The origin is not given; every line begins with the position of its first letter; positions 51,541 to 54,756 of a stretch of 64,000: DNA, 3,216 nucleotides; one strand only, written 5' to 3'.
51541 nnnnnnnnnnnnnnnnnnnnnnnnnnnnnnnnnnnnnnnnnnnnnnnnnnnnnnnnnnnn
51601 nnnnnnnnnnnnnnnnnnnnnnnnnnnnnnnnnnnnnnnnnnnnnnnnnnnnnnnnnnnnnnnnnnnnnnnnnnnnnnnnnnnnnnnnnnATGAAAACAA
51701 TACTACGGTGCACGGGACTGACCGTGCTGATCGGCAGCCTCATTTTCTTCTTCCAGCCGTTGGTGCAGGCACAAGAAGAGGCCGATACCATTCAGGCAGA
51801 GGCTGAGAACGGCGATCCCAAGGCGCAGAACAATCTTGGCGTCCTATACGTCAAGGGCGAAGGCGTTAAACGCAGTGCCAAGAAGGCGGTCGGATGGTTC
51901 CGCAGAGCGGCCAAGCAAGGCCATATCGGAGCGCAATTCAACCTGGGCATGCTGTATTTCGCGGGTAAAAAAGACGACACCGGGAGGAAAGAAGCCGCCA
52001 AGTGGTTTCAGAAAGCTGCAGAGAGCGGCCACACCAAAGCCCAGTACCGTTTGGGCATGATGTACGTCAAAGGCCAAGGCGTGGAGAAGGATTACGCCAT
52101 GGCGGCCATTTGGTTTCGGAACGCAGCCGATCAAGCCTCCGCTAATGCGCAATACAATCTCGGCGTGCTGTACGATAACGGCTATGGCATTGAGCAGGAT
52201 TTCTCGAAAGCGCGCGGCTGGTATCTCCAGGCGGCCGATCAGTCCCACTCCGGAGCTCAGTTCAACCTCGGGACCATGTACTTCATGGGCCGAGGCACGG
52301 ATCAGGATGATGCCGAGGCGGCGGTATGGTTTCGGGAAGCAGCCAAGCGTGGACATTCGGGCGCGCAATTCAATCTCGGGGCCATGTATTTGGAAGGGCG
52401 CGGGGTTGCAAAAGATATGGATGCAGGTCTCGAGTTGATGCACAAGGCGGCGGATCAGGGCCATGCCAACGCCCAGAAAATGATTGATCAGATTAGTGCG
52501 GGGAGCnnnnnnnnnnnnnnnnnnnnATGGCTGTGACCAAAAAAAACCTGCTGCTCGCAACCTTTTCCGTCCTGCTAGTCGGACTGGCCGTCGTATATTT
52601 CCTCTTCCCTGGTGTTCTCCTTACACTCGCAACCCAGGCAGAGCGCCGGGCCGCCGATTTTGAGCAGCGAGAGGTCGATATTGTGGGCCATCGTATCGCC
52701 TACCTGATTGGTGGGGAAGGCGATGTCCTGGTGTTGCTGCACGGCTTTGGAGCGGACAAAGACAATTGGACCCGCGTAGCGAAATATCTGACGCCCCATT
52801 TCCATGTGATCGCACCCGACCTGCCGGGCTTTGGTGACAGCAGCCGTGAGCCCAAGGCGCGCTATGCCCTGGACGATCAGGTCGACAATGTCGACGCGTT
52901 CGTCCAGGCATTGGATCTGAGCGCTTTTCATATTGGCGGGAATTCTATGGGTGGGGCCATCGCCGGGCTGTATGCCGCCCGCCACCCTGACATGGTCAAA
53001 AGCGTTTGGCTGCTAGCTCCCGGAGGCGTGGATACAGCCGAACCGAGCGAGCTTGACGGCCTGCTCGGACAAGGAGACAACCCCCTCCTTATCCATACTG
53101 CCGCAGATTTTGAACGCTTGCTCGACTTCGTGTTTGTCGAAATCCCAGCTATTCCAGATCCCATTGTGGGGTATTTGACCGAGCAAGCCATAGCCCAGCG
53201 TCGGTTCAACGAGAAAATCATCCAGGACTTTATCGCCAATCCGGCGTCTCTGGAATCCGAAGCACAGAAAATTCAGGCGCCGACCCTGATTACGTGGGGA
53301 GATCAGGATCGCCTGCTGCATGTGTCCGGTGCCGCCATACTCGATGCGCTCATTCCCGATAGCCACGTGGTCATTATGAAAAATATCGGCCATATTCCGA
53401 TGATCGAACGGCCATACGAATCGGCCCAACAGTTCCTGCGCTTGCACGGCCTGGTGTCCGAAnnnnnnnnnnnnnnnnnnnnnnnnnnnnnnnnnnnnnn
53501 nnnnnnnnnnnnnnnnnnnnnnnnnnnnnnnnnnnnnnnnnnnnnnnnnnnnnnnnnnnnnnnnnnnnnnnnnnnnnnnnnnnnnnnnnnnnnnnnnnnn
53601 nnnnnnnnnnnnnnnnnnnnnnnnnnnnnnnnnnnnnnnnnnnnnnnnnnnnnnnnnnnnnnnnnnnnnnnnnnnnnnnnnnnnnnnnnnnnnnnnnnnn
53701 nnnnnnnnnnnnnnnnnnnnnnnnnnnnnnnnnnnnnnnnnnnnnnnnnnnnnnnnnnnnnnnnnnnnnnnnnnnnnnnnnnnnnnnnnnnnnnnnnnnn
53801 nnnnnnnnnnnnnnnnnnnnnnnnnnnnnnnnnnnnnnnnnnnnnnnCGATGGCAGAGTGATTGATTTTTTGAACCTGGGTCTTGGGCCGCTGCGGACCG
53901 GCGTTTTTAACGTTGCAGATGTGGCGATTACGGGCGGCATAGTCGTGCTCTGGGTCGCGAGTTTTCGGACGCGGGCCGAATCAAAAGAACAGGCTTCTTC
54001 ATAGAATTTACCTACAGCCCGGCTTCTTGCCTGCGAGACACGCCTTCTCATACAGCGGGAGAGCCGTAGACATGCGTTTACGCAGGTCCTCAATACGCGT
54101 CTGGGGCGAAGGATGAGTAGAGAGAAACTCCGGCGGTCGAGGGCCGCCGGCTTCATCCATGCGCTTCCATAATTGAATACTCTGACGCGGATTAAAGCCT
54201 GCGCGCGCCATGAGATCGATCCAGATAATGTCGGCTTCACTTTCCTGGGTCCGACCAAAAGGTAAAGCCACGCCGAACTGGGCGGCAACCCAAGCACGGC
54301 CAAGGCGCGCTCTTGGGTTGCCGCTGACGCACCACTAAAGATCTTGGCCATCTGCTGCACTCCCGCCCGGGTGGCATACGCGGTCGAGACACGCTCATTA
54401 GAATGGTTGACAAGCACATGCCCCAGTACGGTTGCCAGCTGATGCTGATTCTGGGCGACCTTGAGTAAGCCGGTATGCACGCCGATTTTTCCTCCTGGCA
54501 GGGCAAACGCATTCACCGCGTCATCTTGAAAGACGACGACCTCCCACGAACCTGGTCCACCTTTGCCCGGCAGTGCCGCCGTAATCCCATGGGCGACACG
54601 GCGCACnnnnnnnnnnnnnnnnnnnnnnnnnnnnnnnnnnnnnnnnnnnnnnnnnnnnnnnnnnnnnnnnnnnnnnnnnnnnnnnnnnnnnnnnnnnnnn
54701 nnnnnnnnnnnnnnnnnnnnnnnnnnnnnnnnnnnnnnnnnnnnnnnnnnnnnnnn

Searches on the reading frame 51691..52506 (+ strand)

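Call 29: search_protein_families(library=pfam, proteins=[window:51691-52506:+], max_evalue=0.00001)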
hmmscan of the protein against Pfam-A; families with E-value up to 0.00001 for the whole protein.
window:51691-52506:+ (272 aa): 2 families
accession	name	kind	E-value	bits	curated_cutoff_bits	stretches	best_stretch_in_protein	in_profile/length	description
PF08238.18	Sel1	-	1.2e-60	200.2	30.7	6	43-78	1-36/36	Sel1 repeat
PF23310.1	TPR_27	-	2.2e-11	43.9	27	0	102-132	48-78/110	Plant tetratrico peptide repeats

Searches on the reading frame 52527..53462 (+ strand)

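Call 30: search_protein_families(library=pfam, proteins=[window:52527-53462:+], max_evalue=0.00001)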
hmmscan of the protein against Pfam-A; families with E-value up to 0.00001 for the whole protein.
window:52527-53462:+ (312 aa): 3 families
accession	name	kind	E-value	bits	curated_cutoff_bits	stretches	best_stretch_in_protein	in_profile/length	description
PF00561.26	Abhydrolase_1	-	8.8e-38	130.8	25.8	1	67-296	2-245/245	alpha/beta hydrolase fold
PF12697.13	Abhydrolase_6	-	4.8e-23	83.4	26.3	1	68-298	1-213/217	Alpha/beta hydrolase family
PF12146.15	Hydrolase_4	-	3.1e-18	66.4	27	1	67-294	6-237/239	Serine aminopeptidase, S33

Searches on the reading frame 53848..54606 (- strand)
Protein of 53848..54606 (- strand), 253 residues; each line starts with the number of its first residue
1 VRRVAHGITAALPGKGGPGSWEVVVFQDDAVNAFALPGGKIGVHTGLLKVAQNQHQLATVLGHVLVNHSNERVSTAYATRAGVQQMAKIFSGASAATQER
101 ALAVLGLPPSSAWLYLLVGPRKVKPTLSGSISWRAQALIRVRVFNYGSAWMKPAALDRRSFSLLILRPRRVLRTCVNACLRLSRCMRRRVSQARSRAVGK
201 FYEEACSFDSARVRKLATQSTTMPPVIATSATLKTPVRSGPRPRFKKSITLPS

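Call 30: search_protein_families(library=pfam, proteins=[window:53848-54606:-], max_evalue=0.00001)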
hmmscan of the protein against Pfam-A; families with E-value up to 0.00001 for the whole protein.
window:53848-54606:- (253 aa): 1 family
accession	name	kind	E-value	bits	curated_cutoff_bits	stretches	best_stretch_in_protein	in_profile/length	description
PF01435.24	Peptidase_M48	-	2e-13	51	20.3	1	12-96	20-109/186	Peptidase family M48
